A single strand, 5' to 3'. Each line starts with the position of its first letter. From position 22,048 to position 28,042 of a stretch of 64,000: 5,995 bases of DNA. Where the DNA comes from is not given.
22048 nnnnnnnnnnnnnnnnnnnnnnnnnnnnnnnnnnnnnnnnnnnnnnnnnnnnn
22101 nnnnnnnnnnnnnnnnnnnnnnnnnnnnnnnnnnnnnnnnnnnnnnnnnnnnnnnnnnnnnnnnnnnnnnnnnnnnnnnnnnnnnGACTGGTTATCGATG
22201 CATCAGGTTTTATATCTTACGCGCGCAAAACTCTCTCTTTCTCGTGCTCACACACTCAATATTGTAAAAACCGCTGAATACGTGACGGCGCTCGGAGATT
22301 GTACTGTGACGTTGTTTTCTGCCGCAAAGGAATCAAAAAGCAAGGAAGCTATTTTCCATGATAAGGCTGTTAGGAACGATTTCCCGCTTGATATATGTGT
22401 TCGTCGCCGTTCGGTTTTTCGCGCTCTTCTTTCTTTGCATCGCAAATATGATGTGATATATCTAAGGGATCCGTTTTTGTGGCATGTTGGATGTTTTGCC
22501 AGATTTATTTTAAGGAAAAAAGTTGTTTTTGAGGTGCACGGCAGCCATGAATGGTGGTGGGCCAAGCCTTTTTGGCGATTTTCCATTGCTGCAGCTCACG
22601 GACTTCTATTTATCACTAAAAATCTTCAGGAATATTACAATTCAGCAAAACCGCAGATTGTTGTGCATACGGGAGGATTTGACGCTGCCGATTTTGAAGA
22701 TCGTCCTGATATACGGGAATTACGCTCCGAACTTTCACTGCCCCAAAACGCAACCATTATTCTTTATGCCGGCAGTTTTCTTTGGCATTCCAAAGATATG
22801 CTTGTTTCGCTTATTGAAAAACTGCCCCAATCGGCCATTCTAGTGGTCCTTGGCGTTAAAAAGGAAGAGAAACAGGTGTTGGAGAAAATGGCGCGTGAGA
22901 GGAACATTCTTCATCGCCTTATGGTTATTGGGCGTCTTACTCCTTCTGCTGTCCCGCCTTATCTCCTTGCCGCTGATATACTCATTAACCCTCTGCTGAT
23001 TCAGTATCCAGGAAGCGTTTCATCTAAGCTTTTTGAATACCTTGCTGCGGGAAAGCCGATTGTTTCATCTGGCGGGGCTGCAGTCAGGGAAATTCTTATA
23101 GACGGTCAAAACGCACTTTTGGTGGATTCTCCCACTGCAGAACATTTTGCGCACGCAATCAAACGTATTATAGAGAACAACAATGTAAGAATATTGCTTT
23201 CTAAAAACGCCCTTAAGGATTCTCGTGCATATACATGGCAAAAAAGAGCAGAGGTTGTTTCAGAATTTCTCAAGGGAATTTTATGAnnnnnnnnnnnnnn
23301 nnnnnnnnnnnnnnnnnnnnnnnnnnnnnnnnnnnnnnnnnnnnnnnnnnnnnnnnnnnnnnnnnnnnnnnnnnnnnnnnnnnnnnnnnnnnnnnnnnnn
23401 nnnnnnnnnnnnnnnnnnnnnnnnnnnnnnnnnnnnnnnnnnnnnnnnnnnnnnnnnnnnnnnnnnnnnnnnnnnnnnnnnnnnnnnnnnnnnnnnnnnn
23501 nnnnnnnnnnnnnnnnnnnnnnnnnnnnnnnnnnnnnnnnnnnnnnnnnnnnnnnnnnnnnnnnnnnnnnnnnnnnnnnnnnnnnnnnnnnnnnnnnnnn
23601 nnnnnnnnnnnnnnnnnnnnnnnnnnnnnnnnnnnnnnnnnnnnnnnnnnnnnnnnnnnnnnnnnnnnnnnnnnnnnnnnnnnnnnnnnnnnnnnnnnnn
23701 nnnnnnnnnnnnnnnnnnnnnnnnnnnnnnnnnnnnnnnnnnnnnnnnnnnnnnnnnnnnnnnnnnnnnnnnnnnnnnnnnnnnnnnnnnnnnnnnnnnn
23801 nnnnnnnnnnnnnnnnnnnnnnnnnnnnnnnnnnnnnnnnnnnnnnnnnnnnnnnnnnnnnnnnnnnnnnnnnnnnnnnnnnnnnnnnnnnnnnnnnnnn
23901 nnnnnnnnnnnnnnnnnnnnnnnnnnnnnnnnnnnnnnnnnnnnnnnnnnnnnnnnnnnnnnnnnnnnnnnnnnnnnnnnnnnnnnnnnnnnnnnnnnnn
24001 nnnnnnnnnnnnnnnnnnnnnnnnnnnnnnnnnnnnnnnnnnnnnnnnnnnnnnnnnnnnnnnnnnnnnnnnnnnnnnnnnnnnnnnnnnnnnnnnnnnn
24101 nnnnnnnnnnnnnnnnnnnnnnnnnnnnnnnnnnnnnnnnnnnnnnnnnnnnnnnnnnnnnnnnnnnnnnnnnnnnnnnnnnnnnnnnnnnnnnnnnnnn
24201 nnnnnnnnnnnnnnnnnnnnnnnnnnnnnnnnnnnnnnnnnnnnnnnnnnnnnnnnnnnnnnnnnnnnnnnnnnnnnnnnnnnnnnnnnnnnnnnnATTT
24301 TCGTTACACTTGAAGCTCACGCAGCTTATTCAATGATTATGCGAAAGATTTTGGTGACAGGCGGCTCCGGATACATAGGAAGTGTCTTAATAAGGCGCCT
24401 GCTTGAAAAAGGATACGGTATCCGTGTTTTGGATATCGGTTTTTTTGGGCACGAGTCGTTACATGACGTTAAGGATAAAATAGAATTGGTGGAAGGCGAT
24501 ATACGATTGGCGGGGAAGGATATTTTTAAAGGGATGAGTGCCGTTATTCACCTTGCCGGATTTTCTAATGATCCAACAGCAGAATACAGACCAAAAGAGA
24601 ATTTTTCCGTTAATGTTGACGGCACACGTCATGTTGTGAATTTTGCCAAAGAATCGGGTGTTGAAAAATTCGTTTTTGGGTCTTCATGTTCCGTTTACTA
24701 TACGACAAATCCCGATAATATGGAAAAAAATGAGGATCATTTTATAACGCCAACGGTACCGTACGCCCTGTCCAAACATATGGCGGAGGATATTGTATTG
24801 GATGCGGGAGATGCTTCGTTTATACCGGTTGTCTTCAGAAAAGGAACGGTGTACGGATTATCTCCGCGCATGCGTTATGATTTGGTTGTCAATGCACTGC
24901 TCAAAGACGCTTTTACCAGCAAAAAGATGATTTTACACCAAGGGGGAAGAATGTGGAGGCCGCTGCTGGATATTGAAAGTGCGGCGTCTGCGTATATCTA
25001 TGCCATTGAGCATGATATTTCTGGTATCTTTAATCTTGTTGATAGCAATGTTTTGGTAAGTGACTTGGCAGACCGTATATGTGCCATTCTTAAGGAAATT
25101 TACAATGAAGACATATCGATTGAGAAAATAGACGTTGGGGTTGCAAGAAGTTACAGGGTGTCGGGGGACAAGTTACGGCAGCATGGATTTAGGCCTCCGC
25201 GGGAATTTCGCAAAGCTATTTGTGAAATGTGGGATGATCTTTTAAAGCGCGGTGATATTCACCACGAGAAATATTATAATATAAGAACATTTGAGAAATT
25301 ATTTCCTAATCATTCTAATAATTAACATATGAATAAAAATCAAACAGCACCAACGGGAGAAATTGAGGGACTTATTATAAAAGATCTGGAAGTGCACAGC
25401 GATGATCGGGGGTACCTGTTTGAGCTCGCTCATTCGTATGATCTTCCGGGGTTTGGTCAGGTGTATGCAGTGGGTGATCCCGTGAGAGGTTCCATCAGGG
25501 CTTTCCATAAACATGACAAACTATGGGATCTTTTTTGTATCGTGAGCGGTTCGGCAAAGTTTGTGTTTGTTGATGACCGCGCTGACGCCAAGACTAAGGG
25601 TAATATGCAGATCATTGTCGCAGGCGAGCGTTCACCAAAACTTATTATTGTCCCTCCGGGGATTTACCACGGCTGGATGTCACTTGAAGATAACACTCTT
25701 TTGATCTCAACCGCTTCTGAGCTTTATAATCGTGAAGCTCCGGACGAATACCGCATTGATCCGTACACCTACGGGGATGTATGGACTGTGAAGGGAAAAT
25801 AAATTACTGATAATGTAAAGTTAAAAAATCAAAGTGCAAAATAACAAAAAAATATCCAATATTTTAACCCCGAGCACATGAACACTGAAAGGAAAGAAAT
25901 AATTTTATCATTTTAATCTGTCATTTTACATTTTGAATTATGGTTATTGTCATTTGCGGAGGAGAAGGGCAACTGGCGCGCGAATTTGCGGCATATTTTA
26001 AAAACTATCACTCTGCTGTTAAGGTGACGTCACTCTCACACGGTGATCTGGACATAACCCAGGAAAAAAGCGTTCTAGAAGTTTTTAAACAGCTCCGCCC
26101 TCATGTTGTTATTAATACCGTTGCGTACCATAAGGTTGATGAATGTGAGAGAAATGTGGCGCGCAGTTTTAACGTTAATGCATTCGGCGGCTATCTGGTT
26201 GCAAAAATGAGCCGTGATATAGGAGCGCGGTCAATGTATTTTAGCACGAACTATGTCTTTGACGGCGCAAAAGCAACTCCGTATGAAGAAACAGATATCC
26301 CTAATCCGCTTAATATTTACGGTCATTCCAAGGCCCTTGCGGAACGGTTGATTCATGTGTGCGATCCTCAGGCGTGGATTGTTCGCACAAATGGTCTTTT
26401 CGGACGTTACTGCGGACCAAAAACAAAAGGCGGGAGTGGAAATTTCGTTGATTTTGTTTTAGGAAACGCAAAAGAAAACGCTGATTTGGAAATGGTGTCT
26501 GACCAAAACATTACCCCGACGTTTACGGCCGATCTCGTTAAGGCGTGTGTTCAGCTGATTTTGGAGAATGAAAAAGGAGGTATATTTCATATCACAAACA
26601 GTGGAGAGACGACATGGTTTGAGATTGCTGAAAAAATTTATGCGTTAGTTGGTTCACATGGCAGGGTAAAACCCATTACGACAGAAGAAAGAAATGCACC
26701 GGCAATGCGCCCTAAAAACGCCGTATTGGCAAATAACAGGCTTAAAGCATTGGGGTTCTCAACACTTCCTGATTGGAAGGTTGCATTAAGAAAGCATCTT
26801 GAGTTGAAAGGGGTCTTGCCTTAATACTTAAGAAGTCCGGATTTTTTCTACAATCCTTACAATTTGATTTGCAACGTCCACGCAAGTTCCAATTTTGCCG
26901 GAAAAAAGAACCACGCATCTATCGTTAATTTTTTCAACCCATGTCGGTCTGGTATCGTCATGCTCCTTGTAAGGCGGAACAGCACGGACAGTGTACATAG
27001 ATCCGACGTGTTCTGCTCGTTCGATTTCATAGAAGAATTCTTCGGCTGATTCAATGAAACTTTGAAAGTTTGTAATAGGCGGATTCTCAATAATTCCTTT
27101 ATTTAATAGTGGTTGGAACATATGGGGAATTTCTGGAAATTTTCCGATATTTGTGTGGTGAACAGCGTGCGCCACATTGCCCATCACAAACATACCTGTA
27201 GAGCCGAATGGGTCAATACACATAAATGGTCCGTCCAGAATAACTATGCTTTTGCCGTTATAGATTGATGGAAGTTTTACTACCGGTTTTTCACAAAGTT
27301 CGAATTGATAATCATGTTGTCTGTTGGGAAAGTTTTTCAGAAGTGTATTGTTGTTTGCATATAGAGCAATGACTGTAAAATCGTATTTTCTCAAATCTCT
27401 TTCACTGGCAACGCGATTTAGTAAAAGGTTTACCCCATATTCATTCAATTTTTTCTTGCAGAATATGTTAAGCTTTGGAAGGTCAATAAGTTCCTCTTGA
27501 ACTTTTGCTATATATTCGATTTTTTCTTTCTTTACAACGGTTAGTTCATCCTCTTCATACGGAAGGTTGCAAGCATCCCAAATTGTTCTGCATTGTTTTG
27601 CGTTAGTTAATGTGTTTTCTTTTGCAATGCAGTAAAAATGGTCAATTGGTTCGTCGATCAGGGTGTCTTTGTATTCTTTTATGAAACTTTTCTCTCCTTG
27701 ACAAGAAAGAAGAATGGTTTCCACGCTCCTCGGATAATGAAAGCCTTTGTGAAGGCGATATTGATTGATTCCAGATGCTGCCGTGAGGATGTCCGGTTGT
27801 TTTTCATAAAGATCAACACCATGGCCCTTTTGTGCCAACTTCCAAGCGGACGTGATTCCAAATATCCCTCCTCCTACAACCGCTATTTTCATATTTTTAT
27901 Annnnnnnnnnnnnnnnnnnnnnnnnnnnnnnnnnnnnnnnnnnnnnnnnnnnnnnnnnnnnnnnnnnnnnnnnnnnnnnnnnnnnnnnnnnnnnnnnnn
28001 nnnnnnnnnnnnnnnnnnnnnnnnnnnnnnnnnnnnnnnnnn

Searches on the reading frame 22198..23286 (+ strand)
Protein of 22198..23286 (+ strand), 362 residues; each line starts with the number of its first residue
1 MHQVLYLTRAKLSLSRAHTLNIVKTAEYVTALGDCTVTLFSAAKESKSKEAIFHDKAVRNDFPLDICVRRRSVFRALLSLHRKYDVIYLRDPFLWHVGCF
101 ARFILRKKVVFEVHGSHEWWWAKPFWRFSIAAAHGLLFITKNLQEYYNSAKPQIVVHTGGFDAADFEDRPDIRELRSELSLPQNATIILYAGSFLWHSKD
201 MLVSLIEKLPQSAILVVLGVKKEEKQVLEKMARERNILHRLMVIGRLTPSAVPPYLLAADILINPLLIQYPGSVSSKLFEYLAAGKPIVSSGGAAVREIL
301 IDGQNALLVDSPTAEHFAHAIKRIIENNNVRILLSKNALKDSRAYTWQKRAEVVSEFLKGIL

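Call 5: search_protein_families(library=pfam, proteins=[window:22198-23286:+], max_evalue=0.01)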
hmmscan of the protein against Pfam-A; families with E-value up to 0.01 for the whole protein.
window:22198-23286:+ (362 aa): 5 families
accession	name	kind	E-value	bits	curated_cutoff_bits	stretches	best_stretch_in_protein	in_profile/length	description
PF00534.26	Glycos_transf_1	-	1.1e-21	77.6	26.4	1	172-340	2-171/172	Glycosyl transferases group 1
PF13692.12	Glyco_trans_1_4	-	9.5e-19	68.5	27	1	187-327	3-142/142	Glycosyl transferases group 1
PF13524.12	Glyco_trans_1_2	-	2.4e-09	37.7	25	1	242-352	30-140/144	Glycosyl transferase-like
PF13439.12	Glyco_transf_4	-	3.2e-06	27.7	28.5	1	35-149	20-150/170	Glycosyltransferase Family 4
PF13579.12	Glyco_trans_4_4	-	0.0016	19.2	29.7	1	71-146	60-141/158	Glycosyl transferase 4-like domain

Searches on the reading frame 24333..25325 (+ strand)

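Call 5: search_protein_families(library=pfam, proteins=[window:24333-25325:+], max_evalue=0.01)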
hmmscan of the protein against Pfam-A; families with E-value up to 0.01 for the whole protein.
window:24333-25325:+ (330 aa): 9 families
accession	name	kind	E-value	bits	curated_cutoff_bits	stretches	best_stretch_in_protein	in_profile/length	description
PF01370.27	Epimerase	-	1.7e-37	129.6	20.9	1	6-234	1-238/240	NAD dependent epimerase/dehydratase family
PF01073.25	3Beta_HSD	-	4e-24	85.6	22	1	7-187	1-195/280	3-beta hydroxysteroid dehydrogenase/isomerase family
PF16363.11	GDP_Man_Dehyd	-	5.1e-19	69.4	27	1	7-167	1-176/332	GDP-mannose 4,6 dehydratase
PF07993.18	NAD_binding_4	-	7.2e-16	58.5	20.1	1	45-177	58-210/258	Male sterility protein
PF02719.21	Polysacc_synt_2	-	1.2e-12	48.1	20.2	1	6-253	1-247/293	Polysaccharide biosynthesis protein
PF04321.23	RmlD_sub_bind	-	3.2e-12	46.6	27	1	5-179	2-157/287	RmlD substrate binding domain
PF13460.12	NAD_binding_10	-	1.7e-09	38.3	27.2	1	10-155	1-131/184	NAD(P)H-binding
PF05368.20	NmrA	-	4.3e-06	27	27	1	5-121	4-110/298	NmrA-like family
PF08659.16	KR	-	0.00071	20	22.6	0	66-121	80-139/180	KR domain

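Call 41: search_protein_families(library=ncbifam, proteins=[window:24333-25325:+], max_evalue=1e-10)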
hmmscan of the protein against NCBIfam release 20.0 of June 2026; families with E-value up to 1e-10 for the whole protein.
window:24333-25325:+ (330 aa): 12 families
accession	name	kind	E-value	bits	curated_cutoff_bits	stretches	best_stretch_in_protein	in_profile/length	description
TIGR01179.1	galE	equivalog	1.5e-26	93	262.3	1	5-175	1-178/332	UDP-glucose 4-epimerase GalE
TIGR04180.1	EDH_00030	hypoth_equivalog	3.5e-23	82.1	475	1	6-263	1-262/297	NAD-dependent 4,6-dehydratase LegB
TIGR03466.1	HpnA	hypoth_equivalog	7.9e-20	71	367.65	1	5-167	2-163/327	hopanoid-associated sugar epimerase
NF007956.0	PRK10675.1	subfamily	2.9e-18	66.1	394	1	5-160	2-165/338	UDP-glucose 4-epimerase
NF042422.1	oxyalk_red_OleD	equivalog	3.6e-18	66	580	1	5-227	2-217/329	2-alkyl-3-oxoalkanoate reductase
TIGR01181.1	dTDP_gluc_dehyt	equivalog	6.8e-17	61.5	365.1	1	5-297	1-305/321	dTDP-glucose 4,6-dehydratase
TIGR02197.1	heptose_epim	equivalog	2e-14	53.5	274.6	1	6-239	1-245/316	ADP-glyceromanno-heptose 6-epimerase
NF043036.1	ErythonDh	equivalog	3.7e-14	52.7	325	1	5-163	2-168/321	D-erythronate dehydrogenase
NF042423.1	oxyalk_red_Shew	equivalog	1.3e-13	50.7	580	1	3-175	8-176/331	2-alkyl-3-oxoalkanoate reductase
NF041293.1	G6PDh_Azf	equivalog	2.2e-13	50.2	400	1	5-136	4-137/252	NAD-dependent glucose-6-phosphate dehydrogenase Azf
TIGR01746.1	Thioester-redct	subfamily_domain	3.1e-13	49.7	213.35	0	91-176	109-198/371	thioester reductase domain-containing protein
NF052578.1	StrlDmthSdmBMthl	equivalog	5.6e-11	42.8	600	1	6-156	3-152/328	sterol demethylase protein SdmB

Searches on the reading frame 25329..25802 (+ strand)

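Call 5: search_protein_families(library=pfam, proteins=[window:25329-25802:+], max_evalue=0.01)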
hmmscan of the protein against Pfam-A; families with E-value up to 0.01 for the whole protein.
window:25329-25802:+ (157 aa): 3 families
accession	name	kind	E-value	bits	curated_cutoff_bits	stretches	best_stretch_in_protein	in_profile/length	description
PF00908.23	dTDP_sugar_isom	-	5.2e-13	49.5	27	1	11-144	3-144/168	dTDP-4-dehydrorhamnose 3,5-epimerase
PF14667.12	Polysacc_synt_C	-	4.2e-08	33.7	28.7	1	23-141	1-111/111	Polysaccharide biosynthesis C-terminal domain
PF05523.17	FdtA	-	1.1e-06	28.9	23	1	17-136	5-117/131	WxcM-like, C-terminal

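Call 41: search_protein_families(library=ncbifam, proteins=[window:25329-25802:+], max_evalue=1e-10)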
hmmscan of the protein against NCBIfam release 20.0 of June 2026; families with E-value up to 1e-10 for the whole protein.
window:25329-25802:+ (157 aa): 0 families

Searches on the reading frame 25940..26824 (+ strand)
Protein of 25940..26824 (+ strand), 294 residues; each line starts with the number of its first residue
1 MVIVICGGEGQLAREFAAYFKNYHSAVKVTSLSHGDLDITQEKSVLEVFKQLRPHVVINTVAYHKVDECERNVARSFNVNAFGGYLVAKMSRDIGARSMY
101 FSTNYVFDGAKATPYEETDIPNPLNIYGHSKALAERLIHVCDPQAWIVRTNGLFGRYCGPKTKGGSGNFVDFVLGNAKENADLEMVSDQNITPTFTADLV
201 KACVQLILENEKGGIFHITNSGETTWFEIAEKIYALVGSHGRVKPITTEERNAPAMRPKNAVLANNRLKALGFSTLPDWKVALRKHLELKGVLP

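Call 5: search_protein_families(library=pfam, proteins=[window:25940-26824:+], max_evalue=0.01)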
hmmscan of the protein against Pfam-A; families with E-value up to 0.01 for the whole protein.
window:25940-26824:+ (294 aa): 5 families
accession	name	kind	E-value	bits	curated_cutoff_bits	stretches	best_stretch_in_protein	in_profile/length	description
PF04321.23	RmlD_sub_bind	-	1.1e-74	251.5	27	1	1-287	1-282/287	RmlD substrate binding domain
PF01370.27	Epimerase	-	4.1e-19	69.4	20.9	1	3-217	1-238/240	NAD dependent epimerase/dehydratase family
PF02719.21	Polysacc_synt_2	-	8.8e-11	42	20.2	1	38-242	62-252/293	Polysaccharide biosynthesis protein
PF16363.11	GDP_Man_Dehyd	-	1.7e-10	41.4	27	1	32-239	54-268/332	GDP-mannose 4,6 dehydratase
PF01073.25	3Beta_HSD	-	0.0085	15.6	22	0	26-139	43-158/280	3-beta hydroxysteroid dehydrogenase/isomerase family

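Call 41: search_protein_families(library=ncbifam, proteins=[window:25940-26824:+], max_evalue=1e-10)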
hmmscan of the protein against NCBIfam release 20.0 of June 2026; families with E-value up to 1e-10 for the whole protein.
window:25940-26824:+ (294 aa): 2 families
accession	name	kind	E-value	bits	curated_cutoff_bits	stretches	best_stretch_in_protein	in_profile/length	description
TIGR01214.1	rmlD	equivalog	1.7e-76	257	224.05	1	3-288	2-283/285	dTDP-4-dehydrorhamnose reductase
NF007440.0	PRK09987.1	equivalog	1.8e-34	119.4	308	1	3-287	3-290/299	dTDP-4-dehydrorhamnose reductase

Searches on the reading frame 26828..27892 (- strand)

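Call 5: search_protein_families(library=pfam, proteins=[window:26828-27892:-], max_evalue=0.01)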
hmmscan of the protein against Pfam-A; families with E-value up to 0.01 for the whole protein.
window:26828-27892:- (354 aa): 7 families
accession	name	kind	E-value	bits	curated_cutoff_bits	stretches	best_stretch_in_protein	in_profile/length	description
PF01266.30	DAO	-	2.1e-10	41.1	27.9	1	2-57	1-57/353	FAD dependent oxidoreductase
PF13450.12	NAD_binding_8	-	9.9e-09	35.8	21.9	1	5-53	1-51/68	NAD(P)-binding Rossmann-like domain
PF01210.29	NAD_Gly3P_dh_N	-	0.0025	18.3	23.1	1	2-46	1-42/158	NAD-dependent glycerol-3-phosphate dehydrogenase N-terminus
PF00070.33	Pyr_redox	-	0.0029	18.5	22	0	2-36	1-35/82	Pyridine nucleotide-disulphide oxidoreductase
PF01134.28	GIDA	-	0.0037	16.8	22.1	1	2-39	1-38/391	Glucose inhibited division protein A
PF02737.24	3HCDH_N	-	0.0042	17.5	22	1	2-41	1-40/180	3-hydroxyacyl-CoA dehydrogenase, NAD binding domain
PF07992.20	Pyr_redox_2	-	0.0081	16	26.1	0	2-38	2-38/291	Pyridine nucleotide-disulphide oxidoreductase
